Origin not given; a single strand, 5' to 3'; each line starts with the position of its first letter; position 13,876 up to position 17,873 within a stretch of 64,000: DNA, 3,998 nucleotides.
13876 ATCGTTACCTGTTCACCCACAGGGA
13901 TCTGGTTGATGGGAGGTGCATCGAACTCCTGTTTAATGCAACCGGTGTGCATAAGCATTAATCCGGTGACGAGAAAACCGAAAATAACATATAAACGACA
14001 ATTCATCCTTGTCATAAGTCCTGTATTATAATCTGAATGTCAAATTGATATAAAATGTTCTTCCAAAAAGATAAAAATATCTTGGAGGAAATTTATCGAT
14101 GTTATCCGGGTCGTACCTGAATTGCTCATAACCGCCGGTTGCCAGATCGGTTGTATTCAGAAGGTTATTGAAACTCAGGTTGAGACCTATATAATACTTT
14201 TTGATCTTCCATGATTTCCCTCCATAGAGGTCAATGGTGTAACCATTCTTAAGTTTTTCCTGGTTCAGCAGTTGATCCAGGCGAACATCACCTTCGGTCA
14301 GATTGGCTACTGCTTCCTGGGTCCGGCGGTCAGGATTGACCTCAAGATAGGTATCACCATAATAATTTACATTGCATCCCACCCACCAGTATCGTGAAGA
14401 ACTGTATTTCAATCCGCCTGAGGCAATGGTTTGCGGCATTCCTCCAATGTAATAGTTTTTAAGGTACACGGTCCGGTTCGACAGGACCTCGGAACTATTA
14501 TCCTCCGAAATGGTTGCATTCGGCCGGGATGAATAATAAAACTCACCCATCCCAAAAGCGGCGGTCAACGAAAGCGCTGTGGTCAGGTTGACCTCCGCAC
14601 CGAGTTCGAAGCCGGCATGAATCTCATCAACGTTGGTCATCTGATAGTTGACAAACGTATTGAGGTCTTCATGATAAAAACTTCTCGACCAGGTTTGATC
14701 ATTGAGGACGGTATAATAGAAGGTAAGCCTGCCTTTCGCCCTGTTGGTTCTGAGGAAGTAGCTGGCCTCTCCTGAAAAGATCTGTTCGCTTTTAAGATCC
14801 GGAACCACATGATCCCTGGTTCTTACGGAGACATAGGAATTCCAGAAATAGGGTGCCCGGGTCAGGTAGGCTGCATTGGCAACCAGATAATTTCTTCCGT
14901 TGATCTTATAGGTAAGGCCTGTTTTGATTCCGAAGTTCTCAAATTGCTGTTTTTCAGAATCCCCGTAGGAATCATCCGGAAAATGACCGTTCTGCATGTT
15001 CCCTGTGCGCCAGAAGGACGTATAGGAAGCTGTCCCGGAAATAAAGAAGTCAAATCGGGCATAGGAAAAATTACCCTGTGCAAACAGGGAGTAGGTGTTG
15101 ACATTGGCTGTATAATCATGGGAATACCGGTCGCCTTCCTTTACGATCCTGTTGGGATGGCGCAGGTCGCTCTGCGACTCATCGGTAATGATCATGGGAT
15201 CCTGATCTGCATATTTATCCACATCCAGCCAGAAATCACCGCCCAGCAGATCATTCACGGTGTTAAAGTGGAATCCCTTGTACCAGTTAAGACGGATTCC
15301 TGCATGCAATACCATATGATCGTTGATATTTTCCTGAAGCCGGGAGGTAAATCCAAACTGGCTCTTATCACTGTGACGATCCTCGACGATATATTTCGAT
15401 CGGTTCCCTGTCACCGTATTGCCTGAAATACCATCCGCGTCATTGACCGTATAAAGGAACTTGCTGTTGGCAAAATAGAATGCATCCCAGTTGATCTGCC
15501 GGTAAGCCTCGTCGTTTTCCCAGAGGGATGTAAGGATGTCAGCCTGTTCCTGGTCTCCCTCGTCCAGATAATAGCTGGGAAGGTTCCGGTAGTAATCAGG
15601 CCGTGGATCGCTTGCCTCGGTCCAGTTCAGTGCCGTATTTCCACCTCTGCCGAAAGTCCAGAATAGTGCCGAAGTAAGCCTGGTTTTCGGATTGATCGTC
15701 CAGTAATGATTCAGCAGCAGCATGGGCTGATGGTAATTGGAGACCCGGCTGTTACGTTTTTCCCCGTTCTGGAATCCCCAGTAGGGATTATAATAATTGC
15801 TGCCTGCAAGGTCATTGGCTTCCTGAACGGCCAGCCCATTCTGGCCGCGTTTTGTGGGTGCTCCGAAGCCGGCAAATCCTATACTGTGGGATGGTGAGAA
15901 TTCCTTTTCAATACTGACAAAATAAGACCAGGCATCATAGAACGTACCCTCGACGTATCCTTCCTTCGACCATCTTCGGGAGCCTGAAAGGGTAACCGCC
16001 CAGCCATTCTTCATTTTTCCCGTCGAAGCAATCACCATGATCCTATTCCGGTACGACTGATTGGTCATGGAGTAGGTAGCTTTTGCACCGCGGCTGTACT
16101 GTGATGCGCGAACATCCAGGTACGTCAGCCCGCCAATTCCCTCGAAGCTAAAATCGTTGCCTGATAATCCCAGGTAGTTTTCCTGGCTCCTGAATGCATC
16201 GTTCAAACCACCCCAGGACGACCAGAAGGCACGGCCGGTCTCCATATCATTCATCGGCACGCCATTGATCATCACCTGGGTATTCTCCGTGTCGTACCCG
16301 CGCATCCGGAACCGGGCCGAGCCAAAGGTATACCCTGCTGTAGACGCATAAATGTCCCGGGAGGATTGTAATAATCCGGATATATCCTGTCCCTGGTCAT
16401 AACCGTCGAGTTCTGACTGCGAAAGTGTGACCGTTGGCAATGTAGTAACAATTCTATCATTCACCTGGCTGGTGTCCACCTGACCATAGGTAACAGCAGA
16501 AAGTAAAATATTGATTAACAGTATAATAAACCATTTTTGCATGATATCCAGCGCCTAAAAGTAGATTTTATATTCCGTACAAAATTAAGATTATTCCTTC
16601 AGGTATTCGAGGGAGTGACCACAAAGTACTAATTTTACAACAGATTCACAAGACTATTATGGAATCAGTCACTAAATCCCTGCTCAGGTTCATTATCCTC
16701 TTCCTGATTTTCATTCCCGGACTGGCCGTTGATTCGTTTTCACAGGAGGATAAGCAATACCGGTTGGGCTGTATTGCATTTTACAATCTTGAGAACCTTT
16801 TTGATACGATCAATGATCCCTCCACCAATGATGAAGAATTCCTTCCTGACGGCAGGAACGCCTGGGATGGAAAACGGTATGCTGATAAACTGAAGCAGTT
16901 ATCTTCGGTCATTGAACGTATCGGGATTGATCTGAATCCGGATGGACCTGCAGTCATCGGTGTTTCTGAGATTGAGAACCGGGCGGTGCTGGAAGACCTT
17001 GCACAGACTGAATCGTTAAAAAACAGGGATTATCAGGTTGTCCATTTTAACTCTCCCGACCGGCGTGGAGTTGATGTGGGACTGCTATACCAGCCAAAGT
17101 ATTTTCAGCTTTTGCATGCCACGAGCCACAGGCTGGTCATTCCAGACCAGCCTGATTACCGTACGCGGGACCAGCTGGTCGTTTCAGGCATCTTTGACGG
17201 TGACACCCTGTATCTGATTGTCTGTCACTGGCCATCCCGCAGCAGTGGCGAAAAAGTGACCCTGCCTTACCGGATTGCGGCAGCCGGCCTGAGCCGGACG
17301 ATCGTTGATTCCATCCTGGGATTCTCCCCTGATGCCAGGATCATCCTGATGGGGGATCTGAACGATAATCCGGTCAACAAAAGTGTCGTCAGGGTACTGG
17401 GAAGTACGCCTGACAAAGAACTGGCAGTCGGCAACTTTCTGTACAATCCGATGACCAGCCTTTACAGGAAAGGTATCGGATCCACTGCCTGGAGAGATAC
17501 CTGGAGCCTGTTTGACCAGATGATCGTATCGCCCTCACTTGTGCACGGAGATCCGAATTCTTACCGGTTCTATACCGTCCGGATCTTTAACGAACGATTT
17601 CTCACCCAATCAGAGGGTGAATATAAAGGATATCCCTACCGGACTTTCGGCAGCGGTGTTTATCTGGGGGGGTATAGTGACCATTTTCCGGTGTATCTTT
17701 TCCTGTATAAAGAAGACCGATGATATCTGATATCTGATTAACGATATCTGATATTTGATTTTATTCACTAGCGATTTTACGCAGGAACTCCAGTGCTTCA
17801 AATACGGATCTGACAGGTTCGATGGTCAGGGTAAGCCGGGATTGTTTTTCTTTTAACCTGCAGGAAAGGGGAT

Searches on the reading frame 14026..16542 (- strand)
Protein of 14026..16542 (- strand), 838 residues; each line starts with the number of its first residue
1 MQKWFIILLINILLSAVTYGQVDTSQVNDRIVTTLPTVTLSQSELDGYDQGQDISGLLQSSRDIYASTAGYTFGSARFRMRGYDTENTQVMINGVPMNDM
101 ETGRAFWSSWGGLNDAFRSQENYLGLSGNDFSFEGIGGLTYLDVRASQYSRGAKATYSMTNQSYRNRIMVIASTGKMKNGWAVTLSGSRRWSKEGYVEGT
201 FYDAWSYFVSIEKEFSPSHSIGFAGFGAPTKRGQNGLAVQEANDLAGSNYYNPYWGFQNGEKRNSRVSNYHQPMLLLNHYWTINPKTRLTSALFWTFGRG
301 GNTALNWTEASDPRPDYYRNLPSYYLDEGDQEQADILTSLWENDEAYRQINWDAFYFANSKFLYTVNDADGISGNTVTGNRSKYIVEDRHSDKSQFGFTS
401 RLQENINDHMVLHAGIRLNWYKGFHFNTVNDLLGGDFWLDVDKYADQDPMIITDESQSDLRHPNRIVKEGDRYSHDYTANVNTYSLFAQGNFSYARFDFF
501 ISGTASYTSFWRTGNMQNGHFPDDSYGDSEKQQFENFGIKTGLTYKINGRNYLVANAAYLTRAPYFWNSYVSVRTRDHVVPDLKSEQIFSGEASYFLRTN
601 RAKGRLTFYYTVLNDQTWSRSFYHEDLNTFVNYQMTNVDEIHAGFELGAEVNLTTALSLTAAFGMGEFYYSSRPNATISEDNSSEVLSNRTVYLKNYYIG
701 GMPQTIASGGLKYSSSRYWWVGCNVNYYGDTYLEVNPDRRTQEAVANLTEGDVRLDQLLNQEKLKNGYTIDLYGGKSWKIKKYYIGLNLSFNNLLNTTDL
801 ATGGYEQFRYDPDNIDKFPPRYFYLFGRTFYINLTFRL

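Call 35: search_protein_families(library=pfam, proteins=[window:14026-16542:-], max_evalue=0.0001)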
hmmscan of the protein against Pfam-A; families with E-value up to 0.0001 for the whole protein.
window:14026-16542:- (838 aa): 1 family
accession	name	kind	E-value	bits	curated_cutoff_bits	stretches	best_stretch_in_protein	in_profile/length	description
PF07715.20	Plug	-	4.3e-06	27.6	23.9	1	37-107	9-77/107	TonB-dependent Receptor Plug Domain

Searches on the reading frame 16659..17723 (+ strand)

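Call 7: search_protein_families(library=ncbifam, proteins=[window:16659-17723:+], max_evalue=0.001)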
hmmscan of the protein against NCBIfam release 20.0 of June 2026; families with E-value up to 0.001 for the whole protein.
window:16659-17723:+ (354 aa): 0 families

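Call 35: search_protein_families(library=pfam, proteins=[window:16659-17723:+], max_evalue=0.0001)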
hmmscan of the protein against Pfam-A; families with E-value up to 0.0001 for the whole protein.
window:16659-17723:+ (354 aa): 1 family
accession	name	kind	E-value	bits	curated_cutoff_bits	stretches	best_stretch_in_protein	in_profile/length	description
PF19580.5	Exo_endo_phos_3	-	1.9e-123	411.9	27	1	38-351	1-311/311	Endonuclease/Exonuclease/phosphatase family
